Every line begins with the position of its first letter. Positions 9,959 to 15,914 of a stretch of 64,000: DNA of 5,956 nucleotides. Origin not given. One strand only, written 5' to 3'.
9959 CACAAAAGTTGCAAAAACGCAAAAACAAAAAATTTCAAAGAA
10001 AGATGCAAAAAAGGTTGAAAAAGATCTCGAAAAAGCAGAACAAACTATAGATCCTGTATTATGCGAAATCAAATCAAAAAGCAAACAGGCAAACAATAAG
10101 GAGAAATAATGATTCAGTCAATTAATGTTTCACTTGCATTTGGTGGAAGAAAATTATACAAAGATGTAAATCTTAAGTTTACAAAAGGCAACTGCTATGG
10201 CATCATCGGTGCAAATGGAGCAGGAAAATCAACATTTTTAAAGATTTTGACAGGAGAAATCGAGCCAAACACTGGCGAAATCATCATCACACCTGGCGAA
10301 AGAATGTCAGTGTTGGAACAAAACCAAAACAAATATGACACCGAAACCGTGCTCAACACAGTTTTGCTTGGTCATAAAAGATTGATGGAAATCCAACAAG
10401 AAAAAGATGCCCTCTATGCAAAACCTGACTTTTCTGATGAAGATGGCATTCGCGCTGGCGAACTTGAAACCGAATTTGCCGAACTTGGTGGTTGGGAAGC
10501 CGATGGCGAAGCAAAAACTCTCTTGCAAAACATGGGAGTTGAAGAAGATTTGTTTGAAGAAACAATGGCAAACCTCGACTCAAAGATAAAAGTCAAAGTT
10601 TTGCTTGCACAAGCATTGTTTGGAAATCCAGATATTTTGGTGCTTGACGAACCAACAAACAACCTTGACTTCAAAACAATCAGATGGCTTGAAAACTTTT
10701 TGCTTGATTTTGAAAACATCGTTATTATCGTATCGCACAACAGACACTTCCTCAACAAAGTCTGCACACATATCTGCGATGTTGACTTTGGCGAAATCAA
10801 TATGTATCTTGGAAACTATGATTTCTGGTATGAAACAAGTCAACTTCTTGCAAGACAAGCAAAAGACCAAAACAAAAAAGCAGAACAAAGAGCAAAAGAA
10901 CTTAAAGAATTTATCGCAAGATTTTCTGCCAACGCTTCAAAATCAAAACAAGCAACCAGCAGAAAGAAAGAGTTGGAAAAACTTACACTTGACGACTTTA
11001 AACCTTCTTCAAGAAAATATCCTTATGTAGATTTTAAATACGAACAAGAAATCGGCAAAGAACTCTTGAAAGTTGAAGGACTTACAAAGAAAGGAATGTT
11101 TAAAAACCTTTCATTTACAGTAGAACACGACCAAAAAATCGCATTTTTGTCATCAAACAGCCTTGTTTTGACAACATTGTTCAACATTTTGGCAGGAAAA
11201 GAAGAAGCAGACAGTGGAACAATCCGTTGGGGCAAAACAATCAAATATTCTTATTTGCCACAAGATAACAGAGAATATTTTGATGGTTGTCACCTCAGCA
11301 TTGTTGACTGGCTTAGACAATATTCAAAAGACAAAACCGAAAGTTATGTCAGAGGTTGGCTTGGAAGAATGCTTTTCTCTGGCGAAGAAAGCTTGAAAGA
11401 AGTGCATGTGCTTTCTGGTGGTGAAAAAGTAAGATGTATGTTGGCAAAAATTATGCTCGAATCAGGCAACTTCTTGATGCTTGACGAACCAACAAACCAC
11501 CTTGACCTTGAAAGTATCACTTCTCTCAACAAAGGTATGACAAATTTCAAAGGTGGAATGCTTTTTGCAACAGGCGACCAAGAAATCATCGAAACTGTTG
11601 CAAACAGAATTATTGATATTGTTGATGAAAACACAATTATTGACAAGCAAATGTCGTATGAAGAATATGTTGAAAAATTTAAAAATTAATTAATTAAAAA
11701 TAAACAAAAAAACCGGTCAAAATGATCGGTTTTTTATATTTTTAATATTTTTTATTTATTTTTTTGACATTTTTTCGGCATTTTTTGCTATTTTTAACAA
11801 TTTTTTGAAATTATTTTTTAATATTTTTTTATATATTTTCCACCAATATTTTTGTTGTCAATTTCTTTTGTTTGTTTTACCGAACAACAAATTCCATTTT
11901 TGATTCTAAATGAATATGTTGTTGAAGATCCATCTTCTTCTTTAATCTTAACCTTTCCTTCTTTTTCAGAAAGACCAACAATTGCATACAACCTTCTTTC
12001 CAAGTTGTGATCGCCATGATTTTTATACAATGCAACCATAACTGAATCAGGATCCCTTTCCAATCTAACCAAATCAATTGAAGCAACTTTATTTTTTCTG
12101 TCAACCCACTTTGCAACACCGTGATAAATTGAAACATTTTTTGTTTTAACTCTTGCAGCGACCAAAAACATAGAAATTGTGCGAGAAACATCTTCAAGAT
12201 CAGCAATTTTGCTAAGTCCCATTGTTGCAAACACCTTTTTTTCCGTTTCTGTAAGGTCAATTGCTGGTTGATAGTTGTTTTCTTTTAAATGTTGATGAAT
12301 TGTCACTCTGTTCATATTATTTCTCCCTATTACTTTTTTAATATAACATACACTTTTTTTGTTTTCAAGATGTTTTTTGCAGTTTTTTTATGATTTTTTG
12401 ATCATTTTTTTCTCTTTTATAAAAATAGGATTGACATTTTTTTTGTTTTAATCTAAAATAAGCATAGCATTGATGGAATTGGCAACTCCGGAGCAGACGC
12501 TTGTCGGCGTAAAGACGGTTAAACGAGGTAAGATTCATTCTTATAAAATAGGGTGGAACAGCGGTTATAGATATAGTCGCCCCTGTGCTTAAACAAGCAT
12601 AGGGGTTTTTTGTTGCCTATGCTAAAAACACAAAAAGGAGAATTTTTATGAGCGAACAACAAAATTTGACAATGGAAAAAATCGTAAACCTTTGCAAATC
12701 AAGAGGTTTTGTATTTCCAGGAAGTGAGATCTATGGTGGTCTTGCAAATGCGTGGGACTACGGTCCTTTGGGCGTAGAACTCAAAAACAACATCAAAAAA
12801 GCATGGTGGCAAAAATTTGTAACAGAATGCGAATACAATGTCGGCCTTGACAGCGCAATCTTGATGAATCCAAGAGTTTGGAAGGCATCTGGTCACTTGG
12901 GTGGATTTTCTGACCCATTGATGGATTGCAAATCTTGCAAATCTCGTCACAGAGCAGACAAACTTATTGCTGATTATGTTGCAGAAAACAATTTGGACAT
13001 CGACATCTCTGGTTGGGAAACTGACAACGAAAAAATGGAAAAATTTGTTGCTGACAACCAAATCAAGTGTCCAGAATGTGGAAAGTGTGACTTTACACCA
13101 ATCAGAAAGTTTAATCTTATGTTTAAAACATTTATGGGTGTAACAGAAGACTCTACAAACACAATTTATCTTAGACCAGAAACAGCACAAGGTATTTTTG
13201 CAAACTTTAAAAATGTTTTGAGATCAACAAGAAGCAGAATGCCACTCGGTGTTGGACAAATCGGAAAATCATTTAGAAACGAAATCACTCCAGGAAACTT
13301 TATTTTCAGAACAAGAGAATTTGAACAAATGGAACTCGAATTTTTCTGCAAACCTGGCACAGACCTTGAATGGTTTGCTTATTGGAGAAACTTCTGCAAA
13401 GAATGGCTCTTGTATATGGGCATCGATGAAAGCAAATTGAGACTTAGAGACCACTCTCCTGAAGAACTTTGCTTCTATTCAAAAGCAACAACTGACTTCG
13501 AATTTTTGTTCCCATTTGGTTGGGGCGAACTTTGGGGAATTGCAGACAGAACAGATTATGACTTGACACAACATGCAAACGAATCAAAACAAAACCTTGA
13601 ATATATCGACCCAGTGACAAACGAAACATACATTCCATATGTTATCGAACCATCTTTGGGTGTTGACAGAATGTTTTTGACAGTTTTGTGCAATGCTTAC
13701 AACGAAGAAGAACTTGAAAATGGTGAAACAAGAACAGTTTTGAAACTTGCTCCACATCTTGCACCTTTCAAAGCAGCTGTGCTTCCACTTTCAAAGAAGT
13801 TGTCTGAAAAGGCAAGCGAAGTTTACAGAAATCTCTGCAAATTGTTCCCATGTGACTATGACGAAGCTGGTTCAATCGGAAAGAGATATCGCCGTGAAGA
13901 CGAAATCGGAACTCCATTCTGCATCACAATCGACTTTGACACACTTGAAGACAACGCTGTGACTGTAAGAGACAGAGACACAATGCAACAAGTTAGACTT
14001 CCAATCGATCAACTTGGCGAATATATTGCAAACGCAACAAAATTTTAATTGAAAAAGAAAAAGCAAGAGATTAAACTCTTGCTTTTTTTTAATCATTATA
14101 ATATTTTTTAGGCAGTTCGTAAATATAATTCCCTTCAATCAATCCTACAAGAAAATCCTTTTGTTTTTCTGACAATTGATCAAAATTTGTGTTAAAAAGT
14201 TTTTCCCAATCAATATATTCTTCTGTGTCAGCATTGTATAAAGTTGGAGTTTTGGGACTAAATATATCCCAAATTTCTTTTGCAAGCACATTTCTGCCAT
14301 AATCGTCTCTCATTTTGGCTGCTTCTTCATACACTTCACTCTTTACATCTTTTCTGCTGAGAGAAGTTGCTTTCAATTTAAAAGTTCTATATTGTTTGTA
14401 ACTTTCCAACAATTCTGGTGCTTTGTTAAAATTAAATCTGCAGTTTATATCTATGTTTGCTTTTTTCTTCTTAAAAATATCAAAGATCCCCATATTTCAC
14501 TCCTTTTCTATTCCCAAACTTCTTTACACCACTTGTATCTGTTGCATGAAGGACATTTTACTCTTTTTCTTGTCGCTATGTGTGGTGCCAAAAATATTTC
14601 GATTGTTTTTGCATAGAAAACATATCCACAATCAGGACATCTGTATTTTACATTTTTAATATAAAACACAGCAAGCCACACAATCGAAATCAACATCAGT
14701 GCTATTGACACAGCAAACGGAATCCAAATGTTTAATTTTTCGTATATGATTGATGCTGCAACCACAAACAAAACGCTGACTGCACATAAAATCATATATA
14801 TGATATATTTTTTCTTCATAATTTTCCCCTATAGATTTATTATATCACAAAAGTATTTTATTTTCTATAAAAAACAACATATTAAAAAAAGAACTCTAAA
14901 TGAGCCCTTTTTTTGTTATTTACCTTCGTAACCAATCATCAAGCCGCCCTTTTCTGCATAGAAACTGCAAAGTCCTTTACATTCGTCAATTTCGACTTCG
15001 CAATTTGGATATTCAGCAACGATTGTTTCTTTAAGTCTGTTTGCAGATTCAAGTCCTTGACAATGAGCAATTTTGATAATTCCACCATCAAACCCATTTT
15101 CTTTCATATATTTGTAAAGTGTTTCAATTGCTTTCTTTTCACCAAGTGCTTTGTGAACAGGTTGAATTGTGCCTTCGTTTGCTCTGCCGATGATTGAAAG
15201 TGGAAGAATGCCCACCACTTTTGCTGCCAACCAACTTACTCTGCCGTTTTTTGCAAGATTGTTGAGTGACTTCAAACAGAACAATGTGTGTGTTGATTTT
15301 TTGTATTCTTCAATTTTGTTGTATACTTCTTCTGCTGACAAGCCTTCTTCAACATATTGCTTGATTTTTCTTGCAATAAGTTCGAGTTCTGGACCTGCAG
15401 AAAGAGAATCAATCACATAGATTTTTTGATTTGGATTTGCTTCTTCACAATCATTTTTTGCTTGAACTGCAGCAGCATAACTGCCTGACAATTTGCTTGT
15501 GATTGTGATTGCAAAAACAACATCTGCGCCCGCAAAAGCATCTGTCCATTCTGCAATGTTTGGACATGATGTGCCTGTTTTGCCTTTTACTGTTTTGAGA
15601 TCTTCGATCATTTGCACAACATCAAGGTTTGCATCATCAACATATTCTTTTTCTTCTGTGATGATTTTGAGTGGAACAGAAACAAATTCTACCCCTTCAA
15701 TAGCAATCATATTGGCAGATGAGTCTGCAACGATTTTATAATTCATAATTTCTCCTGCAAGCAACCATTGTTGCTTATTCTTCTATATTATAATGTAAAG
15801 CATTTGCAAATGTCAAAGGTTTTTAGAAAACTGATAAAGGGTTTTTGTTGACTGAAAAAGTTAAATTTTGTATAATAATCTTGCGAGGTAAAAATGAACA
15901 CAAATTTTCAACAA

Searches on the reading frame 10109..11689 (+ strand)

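Call 20: search_protein_families(library=ncbifam, proteins=[window:10109-11689:+], max_evalue=1e-10)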
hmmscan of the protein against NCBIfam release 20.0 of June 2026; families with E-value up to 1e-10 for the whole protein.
window:10109-11689:+ (526 aa): 158 families (the best 25 are shown)
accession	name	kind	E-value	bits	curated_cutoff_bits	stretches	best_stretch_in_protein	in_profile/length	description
NF011646.0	PRK15064.1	equivalog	2.2e-181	603.9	762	1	1-523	1-526/530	ABC-F family ATPase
NF000355.4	ribo_prot_ABC_F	equivalog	7.2e-93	312.1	380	2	2-288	3-250/499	ribosomal protection-like ABC-F family protein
NF008775.0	PRK11819.1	equivalog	5.4e-87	292.7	599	1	12-523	17-534/556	energy-dependent translational throttle protein EttA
NF050005.1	ABC_ATPase_Uup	equivalog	3.1e-86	290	900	2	3-468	5-474/636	ATP-binding cassette ATPase Uup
TIGR03719.1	ABC_ABC_ChvD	subfamily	1.3e-85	288.1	806.75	1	12-524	16-533/552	energy-dependent translational throttle protein EttA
NF008358.0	PRK11147.1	equivalog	2.5e-79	267.2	936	2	4-468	6-474/635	ABC transporter ATP-binding protein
NF007921.0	PRK10636.1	equivalog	2.1e-73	247.7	917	1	111-507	105-503/638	ABC transporter ATP-binding protein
NF000170.2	ABCF_Vga_all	exception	9e-72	242.2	725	2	325-524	281-472/521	Vga family ABC-F type ribosomal protection protein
NF000514.1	ABCF_OptrA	exception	2.3e-60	204.7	1450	1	5-524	24-551/655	ABC-F type ribosomal protection protein OptrA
NF043038.1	ABCF_CplR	exception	5.9e-59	200.2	780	2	320-523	287-487/544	ABC-F type ribosomal protection protein CplR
NF000169.2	ABCF_Sal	exception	2.6e-56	191.4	725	3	121-290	96-265/542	Sal family ABC-F type ribosomal protection protein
NF000168.2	ABCF_Msr_all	exception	2.1e-54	184.9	680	2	326-508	307-482/487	Msr family ABC-F type ribosomal protection protein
NF000171.1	ABCF_producer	exception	8.4e-52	176.3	800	2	7-276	9-281/541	TlrC/CarA/OleB/SrmB family ABC-F type ribosomal protection protein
NF000167.2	ABCF_Lsa_all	exception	9.7e-49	166.6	750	2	80-291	46-251/492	Lsa family ABC-F type ribosomal protection protein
NF045691.1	ABCF_VgaF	exception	1.2e-43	149.4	975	1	338-506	293-454/459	ABC-F type ribosomal protection protein Vga(F)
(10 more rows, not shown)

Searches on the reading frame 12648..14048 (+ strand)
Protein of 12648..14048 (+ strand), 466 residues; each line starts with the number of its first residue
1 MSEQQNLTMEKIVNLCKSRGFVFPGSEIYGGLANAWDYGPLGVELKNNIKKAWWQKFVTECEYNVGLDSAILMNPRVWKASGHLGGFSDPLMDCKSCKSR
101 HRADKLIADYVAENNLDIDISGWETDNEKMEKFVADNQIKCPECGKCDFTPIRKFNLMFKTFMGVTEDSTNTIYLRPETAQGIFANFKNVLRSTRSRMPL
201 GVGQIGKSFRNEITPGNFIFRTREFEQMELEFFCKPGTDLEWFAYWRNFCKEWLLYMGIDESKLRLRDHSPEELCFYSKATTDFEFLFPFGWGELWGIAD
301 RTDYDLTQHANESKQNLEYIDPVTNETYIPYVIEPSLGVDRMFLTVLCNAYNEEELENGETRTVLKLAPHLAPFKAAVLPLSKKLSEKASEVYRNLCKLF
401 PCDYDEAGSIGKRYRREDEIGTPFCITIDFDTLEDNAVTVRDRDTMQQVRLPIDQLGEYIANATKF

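Call 20: search_protein_families(library=ncbifam, proteins=[window:12648-14048:+], max_evalue=1e-10)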
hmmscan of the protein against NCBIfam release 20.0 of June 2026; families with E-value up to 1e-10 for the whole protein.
window:12648-14048:+ (466 aa): 4 families
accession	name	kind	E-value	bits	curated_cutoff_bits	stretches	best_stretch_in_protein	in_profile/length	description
NF003211.1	PRK04173.1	equivalog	3.8e-208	691.9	312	1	9-460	1-454/454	glycine--tRNA ligase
TIGR00389.1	glyS_dimeric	equivalog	2.2e-166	554.7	243.3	3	8-247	2-232/565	glycine--tRNA ligase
NF011484.0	PRK14894.1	equivalog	8.4e-136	453.2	1050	3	136-354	101-336/539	glycine--tRNA ligase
TIGR00418.1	thrS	equivalog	1.6e-11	43.8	383.65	0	355-462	466-563/565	threonine--tRNA ligase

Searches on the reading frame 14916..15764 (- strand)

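Call 20: search_protein_families(library=ncbifam, proteins=[window:14916-15764:-], max_evalue=1e-10)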
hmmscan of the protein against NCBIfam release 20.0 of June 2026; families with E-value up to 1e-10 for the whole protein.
window:14916-15764:- (282 aa): 2 families
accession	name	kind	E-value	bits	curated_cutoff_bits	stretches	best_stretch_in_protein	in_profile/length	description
TIGR00762.1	DegV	domain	2.1e-54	184.6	99.7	1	10-279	2-275/276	DegV family EDD domain-containing protein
NF038249.1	fatty_FakB1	equivalog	1.1e-21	77.2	350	1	11-281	5-281/286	fatty acid kinase binding subunit FakB1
